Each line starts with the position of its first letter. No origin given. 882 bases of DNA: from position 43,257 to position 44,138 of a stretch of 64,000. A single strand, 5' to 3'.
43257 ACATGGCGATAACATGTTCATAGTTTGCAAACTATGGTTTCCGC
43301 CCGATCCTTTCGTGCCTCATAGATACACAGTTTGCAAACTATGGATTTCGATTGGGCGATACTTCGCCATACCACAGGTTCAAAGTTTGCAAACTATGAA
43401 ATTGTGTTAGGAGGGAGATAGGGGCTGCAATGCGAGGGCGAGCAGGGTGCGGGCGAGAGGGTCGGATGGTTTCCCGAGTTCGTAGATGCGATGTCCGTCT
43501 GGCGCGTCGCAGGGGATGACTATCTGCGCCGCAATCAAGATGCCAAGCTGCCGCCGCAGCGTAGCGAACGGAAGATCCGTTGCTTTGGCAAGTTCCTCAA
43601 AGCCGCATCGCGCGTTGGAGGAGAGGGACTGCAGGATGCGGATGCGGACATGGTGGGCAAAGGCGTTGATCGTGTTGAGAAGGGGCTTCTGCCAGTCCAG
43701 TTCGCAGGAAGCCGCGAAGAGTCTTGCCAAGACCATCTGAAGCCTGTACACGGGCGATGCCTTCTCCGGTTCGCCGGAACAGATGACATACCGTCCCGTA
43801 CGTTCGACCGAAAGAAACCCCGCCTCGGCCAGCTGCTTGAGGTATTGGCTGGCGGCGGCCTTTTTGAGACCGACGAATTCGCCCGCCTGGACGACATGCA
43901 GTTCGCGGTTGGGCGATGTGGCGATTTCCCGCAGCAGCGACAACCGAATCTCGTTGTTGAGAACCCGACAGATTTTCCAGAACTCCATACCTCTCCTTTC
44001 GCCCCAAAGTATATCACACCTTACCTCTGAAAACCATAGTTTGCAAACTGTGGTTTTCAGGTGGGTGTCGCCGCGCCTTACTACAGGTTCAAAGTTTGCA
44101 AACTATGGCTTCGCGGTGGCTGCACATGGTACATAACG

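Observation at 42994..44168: Tandem-wHTH regulator embedded in an array of at least 8 perfect or near-perfect 18-bp palindromes with ~55-bp periodicity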

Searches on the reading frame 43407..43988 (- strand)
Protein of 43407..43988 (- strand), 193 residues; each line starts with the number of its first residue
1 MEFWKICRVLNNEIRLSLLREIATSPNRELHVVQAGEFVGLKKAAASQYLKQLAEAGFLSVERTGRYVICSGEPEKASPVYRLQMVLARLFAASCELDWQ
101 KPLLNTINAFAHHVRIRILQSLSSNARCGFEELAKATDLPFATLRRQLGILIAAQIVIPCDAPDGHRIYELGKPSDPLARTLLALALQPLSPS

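Call 7: search_protein_families(library=pfam, proteins=[window:43407-43988:-], max_evalue=0.01)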
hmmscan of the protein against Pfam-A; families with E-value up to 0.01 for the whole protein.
window:43407-43988:- (193 aa): 11 families
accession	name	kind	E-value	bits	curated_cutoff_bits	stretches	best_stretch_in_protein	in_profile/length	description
PF12840.13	HTH_20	-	7.6e-09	35.8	27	1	111-157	2-48/51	Helix-turn-helix domain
PF13412.12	HTH_24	-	1.9e-08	34.2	21.9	1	115-157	5-47/48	Winged helix-turn-helix DNA-binding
PF12802.13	MarR_2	-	8.9e-08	32.6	27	1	16-64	8-55/61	MarR family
PF01022.26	HTH_5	-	1e-07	32.2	22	1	114-157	3-45/47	Bacterial regulatory protein, arsR family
PF09339.16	HTH_IclR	-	5.7e-07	29.6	22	0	117-152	7-43/52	IclR helix-turn-helix domain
PF24038.1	DUF7347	-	2.4e-05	24.9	27.6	0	108-149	6-38/77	Domain of unknown function (DUF7347)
PF01047.28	MarR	-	0.00027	21.2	24.6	0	16-63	6-51/59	MarR family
PF13601.12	HTH_34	-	0.00079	20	27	0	114-156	1-43/80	Winged helix DNA-binding domain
PF03428.19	RP-C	-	0.0021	18.4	24.4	0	132-168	76-112/175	Replication protein C N-terminal domain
PF21248.3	SoFic-like_C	-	0.0028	18.3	27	1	41-66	42-67/76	Protein adenylyltransferase SoFic-like, C-terminal domain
PF13404.12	HTH_AsnC-type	-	0.0079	16.4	27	0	116-145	6-35/42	AsnC-type helix-turn-helix domain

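Call 8: search_protein_families(library=ncbifam, proteins=[window:43407-43988:-], max_evalue=0.01)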
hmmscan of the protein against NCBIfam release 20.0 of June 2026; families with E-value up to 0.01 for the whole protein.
window:43407-43988:- (193 aa): 9 families
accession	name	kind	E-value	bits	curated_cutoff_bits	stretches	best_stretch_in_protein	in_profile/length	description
NF033788.1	HTH_metalloreg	subfamily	6.1e-18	64.4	55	2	5-77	3-73/77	metalloregulator ArsR/SmtB family transcription factor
NF041413.1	ArsR_Rv2640c_fam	equivalog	1.3e-07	32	155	1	9-76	38-105/118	Rv2640c family ArsR-like transcriptional regulator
NF005061.0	PRK06474.1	equivalog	5.7e-05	23.1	121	1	106-157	4-57/178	hypothetical protein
NF033789.1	repress_SdpR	subfamily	6.3e-05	22.8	100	0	10-69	5-61/79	autorepressor SdpR family transcription factor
NF040642.1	sulf_sens_BigR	equivalog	0.00087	19.3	155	0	7-77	14-81/95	sulfite-sensing transcriptional repressor BigR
NF053755.1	MsvR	equivalog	0.0037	17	220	0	106-159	6-58/236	transcriptional factor MsvR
NF010396.0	PRK13824.1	domain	0.0045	15.9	390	1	135-167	91-123/404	replication protein C domain-containing protein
TIGR02431.1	pcaR_pcaU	subfamily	0.0052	16.1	284.75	0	26-62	21-57/248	beta-ketoadipate pathway transcriptional regulators, PcaR/PcaU/PobR family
TIGR02944.1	suf_reg_Xantho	equivalog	0.0092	16.4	110.65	0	16-64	12-60/130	SUF system Fe-S cluster assembly regulator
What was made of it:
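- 43407..43988 (-): Gene for the 193-aa tandem ArsR/SmtB-like winged-helix protein (two complete a1-a2-a3-aR-b-b-a5 folds). Pfam HTH_20, HTH_5 and MarR_2; NCBIfam ArsR/SmtB with 2 stretches at 64.4 bits against a cut-off of 55 (calls 7, 8).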

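Call 9: find_homologous_proteins(query=window:43407-43988:-)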
Query window:43407-43988:- (193 aa): 49 proteins with E <= 0.001 among 488 candidates.
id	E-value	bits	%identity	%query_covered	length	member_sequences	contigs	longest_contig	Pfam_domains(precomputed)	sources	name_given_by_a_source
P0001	1.8e-117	408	97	100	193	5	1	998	PF12840.14,PF13412.13,PF01022.27,PF09339.17,PF12802.14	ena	-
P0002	6.2e-112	390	92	100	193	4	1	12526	PF12840.14,PF01022.27,PF09339.17,PF24038.2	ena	-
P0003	6.0e-111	386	93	100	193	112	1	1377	PF12840.14,PF13412.13,PF01022.27,PF09339.17,PF12802.14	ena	-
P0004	5.8e-109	380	91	100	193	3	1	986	PF12840.14,PF13412.13,PF01022.27,PF09339.17,PF12802.14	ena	-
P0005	2.1e-108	378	90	100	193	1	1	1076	PF01047.29,PF12840.14,PF13412.13,PF01022.27,PF09339.17,PF12802.14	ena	-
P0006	1.0e-104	366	90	100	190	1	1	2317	PF12840.14,PF13412.13,PF01022.27,PF09339.17,PF12802.14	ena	-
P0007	2.9e-83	296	73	100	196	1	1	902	PF12840.14,PF13412.13,PF01022.27,PF09339.17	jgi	jgi:DNA-binding transcriptional ArsR family regulator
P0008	2.9e-79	283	89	77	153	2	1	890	-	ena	-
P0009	1.4e-65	239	61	97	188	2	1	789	PF01047.29,PF12840.14,PF13412.13,PF25212.3,PF01022.27,PF09339.17,PF12802.14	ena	-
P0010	1.6e-64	235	59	100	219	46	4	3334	PF01047.29,PF12840.14,PF13412.13,PF01022.27,PF09339.17,PF12802.14,PF13545.13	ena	-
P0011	2.8e-64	234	60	97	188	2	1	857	PF01047.29,PF12840.14,PF13412.13,PF01022.27,PF09339.17,PF12802.14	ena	-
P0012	9.2e-64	233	60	97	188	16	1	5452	PF01047.29,PF12840.14,PF13412.13,PF01022.27,PF09339.17,PF12802.14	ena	-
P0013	4.9e-63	230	60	96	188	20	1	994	PF12840.14,PF13412.13,PF01022.27,PF09339.17,PF12802.14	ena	-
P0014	9.8e-63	229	60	96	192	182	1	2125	PF12840.14,PF13412.13,PF01022.27,PF09339.17,PF12802.14,PF13545.13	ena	-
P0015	1.1e-62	229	58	100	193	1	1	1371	PF12840.14,PF13412.13,PF01022.27,PF09339.17,PF12802.14,PF13545.13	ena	-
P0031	3.7e-55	205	55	96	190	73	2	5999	PF12840.14,PF13412.13,PF01022.27,PF09339.17,PF12802.14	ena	-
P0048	1.1e-31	128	76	40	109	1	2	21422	-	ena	-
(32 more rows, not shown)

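Call 10: find_encoding_contigs(protein=P0002, flank=8000, max_places=4)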
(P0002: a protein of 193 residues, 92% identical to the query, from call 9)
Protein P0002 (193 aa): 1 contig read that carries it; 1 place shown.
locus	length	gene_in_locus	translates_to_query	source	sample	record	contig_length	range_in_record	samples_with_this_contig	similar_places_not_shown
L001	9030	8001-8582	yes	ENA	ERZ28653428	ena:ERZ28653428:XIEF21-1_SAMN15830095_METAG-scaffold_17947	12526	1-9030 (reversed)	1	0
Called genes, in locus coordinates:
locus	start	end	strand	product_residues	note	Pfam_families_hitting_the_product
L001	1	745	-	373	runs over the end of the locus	PF24316:Tli3 (faint), PF13859:BNR_3, PF13088:BNR_2, PF02012:BNR (faint)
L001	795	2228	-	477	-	PF04074:DUF386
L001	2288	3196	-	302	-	PF02311:AraC_binding (faint), PF07883:Cupin_2, PF12833:HTH_18, PF00165:HTH_AraC (weak)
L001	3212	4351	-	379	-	PF09825:BPL_N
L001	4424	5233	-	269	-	PF12838:Fer4_7 (weak), PF13187:Fer4_9 (weak), PF00881:Nitroreductase, PF14512:TM1586_NiRdase (faint)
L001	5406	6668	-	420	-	PF00083:Sugar_tr, PF07690:MFS_1, PF00083:Sugar_tr, PF07690:MFS_1 (weak)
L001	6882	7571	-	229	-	PF00149:Metallophos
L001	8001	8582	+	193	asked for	PF24038:DUF7347 (faint), PF01022:HTH_5 (faint), PF12840:HTH_20 (faint), PF09339:HTH_IclR (faint)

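Call 11: find_encoding_contigs(protein=P0012, flank=6000, max_places=4)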
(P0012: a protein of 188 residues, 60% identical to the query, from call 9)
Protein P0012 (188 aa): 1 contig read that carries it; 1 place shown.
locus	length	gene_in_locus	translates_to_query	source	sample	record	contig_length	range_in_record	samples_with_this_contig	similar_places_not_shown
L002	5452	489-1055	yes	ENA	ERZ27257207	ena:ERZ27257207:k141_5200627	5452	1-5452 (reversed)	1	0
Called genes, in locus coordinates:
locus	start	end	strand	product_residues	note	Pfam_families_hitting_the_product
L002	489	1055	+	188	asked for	PF01022:HTH_5 (faint), PF01047:MarR (faint), PF12802:MarR_2 (faint), PF09339:HTH_IclR (faint), PF12840:HTH_20 (weak), PF13412:HTH_24 (weak)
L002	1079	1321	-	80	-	-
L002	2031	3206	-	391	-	PF13173:AAA_14, PF13635:DUF4143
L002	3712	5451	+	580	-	?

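Call 12: find_encoding_contigs(protein=P0031, flank=6000, max_places=4)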
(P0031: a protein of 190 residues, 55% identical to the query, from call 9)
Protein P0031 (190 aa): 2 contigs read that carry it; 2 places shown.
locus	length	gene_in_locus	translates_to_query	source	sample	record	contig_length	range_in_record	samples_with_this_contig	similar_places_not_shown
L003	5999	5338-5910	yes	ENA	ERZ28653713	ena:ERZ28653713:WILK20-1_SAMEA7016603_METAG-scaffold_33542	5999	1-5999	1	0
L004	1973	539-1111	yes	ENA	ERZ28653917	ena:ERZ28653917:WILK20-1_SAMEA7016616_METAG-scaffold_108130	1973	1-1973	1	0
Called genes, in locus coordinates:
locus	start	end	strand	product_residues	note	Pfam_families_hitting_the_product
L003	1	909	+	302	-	?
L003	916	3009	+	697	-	PF09823:DUF2357, PF04411:PDDEXK_7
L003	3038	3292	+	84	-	-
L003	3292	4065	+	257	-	-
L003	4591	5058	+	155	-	-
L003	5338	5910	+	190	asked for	PF09339:HTH_IclR (faint), PF12802:MarR_2 (faint), PF12840:HTH_20 (faint), PF13412:HTH_24 (faint), PF01022:HTH_5 (faint)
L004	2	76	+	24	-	?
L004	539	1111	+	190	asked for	PF09339:HTH_IclR (faint), PF12802:MarR_2 (faint), PF12840:HTH_20 (faint), PF13412:HTH_24 (faint), PF01022:HTH_5 (faint)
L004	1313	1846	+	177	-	-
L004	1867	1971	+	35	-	?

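Call 27: find_related_loci(query=A1, collection=metagenome_contigs, flank=6000)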
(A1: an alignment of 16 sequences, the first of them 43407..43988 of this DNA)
Query A1 (193 aa) in metagenome_contigs; peptide patterns used: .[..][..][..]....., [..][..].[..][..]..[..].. (x = any residue, [..] = any of these).
64 stretches matched a pattern; 26 encode a relative of the query (tblastn E <= 1e-3); 26 distinct loci.
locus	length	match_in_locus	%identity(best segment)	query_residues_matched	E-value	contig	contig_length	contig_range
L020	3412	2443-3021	98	1-193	2e-130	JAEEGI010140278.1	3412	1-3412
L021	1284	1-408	97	58-193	3e-93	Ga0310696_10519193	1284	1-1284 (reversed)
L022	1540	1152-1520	97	1-123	5e-83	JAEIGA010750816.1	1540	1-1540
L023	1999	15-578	60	1-188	6e-75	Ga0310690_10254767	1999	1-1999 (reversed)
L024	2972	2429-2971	61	1-181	6e-73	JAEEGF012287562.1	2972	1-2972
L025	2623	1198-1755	60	1-186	3e-72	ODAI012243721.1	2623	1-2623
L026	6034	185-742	59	1-186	1e-70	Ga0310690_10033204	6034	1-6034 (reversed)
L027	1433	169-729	59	1-187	3e-74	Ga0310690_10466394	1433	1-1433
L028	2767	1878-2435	58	1-186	7e-70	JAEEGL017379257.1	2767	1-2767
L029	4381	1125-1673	55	1-183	1e-65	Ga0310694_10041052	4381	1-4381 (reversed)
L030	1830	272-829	56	1-186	2e-67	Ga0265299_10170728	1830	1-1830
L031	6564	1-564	55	1-188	8e-62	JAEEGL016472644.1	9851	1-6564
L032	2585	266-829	54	1-188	8e-62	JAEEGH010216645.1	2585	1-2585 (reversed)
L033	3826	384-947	54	1-188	5e-61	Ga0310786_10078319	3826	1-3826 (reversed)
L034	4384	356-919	52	1-188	4e-59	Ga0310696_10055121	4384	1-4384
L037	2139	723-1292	47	1-189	1e-50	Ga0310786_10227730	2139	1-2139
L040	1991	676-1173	52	1-159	8e-49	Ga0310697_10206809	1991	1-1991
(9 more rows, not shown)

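Call 28: find_related_loci(query=A1, collection=viral_contigs, flank=6000)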
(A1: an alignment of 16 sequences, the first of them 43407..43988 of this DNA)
Query A1 (193 aa) in viral_contigs; peptide patterns used: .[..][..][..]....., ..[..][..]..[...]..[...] (x = any residue, [..] = any of these).
12 stretches matched a pattern, but none encodes a relative of the query by tblastn (E <= 1e-3).

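Call 36: search_solved_structures(query=A1, max_evalue=1, show_alignments=2)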
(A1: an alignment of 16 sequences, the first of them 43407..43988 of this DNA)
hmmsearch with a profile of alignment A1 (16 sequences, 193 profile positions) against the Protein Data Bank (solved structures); distinct sequences matched with E-value up to 1: 47.
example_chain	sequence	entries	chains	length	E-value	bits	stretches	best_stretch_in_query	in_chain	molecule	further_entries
6jmi_A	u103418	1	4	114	1.2e-07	35.1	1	108-177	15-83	Uncharacterized HTH-type transcriptional regulator Rv0081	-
3pqj_A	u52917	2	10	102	1.3e-05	28.4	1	99-190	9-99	Biofilm growth-associated repressor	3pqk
6j05_A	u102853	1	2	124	6.9e-05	26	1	9-68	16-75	Transcriptional regulator ArsR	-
4g6q_A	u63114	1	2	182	0.00013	25.2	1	107-175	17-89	Putative uncharacterized protein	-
6uvu_A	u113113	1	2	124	0.00017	24.8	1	6-66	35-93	ArsR family transcriptional regulator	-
6j0e_A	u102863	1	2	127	0.00023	24.3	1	7-69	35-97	Arsenic responsive repressor ArsR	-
8qkf_A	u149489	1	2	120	0.0014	21.8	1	105-182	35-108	ArsR family transcriptional regulator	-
5zr4_A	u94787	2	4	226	0.0026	20.9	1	26-119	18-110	Metal-dependent transcriptional regulator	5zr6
4omy_A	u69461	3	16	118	0.0049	20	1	9-98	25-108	NolR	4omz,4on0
2kko_A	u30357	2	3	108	0.0066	19.6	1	101-190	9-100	POSSIBLE TRANSCRIPTIONAL REGULATORY PROTEIN (POSSIBLY ARSR-FAMILY) | Possible transcriptional regulatory arsR-family protein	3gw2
2lkp_A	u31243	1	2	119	0.01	19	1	6-72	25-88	HTH-type transcriptional regulator NmtR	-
3cuo_A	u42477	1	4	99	0.014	18.5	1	7-79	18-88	Uncharacterized HTH-type transcriptional regulator ygaV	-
4ggg_A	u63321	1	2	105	0.016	18.3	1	101-175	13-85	Repressor protein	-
2obp_A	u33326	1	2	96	0.018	18.2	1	129-182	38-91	Putative DNA-binding protein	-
2zkz_A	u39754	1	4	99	0.049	16.8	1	102-175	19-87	Transcriptional repressor pagR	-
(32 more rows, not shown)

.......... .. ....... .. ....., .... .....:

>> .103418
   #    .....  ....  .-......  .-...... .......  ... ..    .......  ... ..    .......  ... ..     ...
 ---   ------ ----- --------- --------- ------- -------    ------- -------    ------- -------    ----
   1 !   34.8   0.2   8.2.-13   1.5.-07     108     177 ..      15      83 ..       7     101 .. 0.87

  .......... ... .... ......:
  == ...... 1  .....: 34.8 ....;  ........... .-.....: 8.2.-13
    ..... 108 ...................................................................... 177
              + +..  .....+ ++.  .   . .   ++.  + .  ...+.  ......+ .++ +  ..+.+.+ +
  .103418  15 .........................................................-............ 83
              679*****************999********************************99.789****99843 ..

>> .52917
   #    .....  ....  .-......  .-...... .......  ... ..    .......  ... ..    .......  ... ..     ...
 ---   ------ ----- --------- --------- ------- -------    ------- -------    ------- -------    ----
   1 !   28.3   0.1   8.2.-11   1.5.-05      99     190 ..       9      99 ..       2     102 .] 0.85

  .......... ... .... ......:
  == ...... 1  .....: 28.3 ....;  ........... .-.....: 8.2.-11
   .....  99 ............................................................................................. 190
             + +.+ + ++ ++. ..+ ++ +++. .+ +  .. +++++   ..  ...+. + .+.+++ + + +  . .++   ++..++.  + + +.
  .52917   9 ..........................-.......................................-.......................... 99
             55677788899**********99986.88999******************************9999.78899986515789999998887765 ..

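Call 45: predict_structure(alignment_id=A1)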
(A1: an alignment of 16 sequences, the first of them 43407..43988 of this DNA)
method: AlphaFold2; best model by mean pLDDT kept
length: 193 residues; sequences in the alignment: 16
mean_pLDDT: 90.6   pTM: 0.86
mean pLDDT of the five models: 90.6, 90.5, 89.6, 89.2, 88.9
residues with pLDDT >= 90: 143; 70-90: 45; 50-70: 2; < 50: 3
segments of 3 or more residues with pLDDT < 50: 191-193
pLDDT, mean of each block of 10 residues (from residue 1): 93 95 91 93 93 92 81 80 92 83 96 96 91 96 98 96 91 94 88 40
secondary structure, 60 per line:
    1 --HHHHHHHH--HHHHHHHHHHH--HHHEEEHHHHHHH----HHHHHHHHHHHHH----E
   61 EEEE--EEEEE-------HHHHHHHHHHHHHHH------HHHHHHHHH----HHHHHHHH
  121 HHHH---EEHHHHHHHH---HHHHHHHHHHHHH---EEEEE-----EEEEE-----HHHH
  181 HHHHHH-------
elements in order: H3-10 H13-23 E29-31 H32-38 H43-55 E60-64 E67-71 H79-93 H100-108 H113-124 H130-137 H141-153 E157-161 E167-171 H177-186
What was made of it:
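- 43407..43988 (-): AF2 pLDDT 90.6, pTM 0.86 (call 45).
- On ArsR/SmtB superfamily (HTH_5 / HTH_20): The AF2 secondary structure shows the fold twice (call 45).
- On Looping phage-type repressor/operator switches: Only a single-chain model could be made (call 45).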

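Call 48: fold_search(model_id=the predicted structure, library=pdb)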
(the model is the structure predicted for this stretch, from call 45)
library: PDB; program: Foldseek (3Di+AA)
matches with E <= 10: 1731; with E <= 0.001: 0
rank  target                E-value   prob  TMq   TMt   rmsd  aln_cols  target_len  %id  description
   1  8cli_A                1.5e-03  1.00  0.31  0.11  19.6       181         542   12  TFIIIC TauB-DNA monomer (released 2023-06-21)
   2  1p4x                  2.1e-03  1.00  0.33  0.26  15.0       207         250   16  Crystal structure of SarS protein from Staphylococcus Aureus (released 2003-07-08)
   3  2xv4                  2.9e-03  1.00  0.28  0.15  15.3       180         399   15  Structure of Human RPC62 (partial) (released 2011-03-02)
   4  4omz_B                5.0e-03  1.00  0.34  0.62   2.8        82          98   23  Crystal Structure of NolR from Sinorhizobium fredii (released 2014-04-16)
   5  4a6d                  5.8e-03  1.00  0.32  0.19  13.7       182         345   15  Crystal structure of human N-acetylserotonin methyltransferase (ASMT) in complex with SAM (released 2012-11-07)
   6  3zpl_E                6.1e-03  1.00  0.33  0.40   8.2       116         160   17  Crystal structure of Sco3205, a MarR family transcriptional regulator from Streptomyces coelicolor, in complex with DN (released 2013-07-17)
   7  7ast_X                6.1e-03  1.00  0.30  0.15  14.1       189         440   13  Apo Human RNA Polymerase III (released 2020-12-23)
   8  2xub                  6.1e-03  1.00  0.29  0.14  14.6       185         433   14  Human RPC62 subunit structure (released 2011-03-02)
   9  2quf_A                6.1e-03  0.99  0.28  0.25  17.3       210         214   14  Crystal Structure of Transcription Factor AXXA-PF0095 from Pyrococcus furiosus (released 2008-08-05)
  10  4k2e_A                8.3e-03  1.00  0.36  0.69   2.6        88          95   24  HlyU from Vibrio cholerae N16961 (released 2014-04-30)
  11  3zpl_A                8.3e-03  1.00  0.34  0.40   8.2       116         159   17  Crystal structure of Sco3205, a MarR family transcriptional regulator from Streptomyces coelicolor, in complex with DN (released 2013-07-17)
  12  3cuq_A                8.3e-03  0.99  0.28  0.25  14.9       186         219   12  Integrated structural and functional model of the human ESCRT-II complex (released 2008-11-04)
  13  5trd_A                8.7e-03  1.00  0.29  0.26  13.3       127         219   16  Structure of RbkR (Riboflavin Kinase) from Thermoplasma acidophilum determined in complex with CTP and its cognate DNA (released 2016-11-23)
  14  5u8j_C                9.6e-03  0.99  0.29  0.32  13.8       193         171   10  Crystal structure of a protein of unknown function ECL_02571 involved in membrane biogenesis from Enterobacter cloacae (released 2017-01-18)
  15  5afq_A                1.0e-02  1.00  0.31  0.15  14.2       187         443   12  Crystal structure of RPC62 - RPC32 beta (released 2015-10-07)
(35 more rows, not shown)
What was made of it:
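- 43407..43988 (-): Foldseek single-domain matches to CzrA, SqrR, HlyU and NolR (call 48).
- On ArsR/SmtB superfamily (HTH_5 / HTH_20): Foldseek TM is 0.6-0.76 to CzrA, SqrR, HlyU and BigR (call 48).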
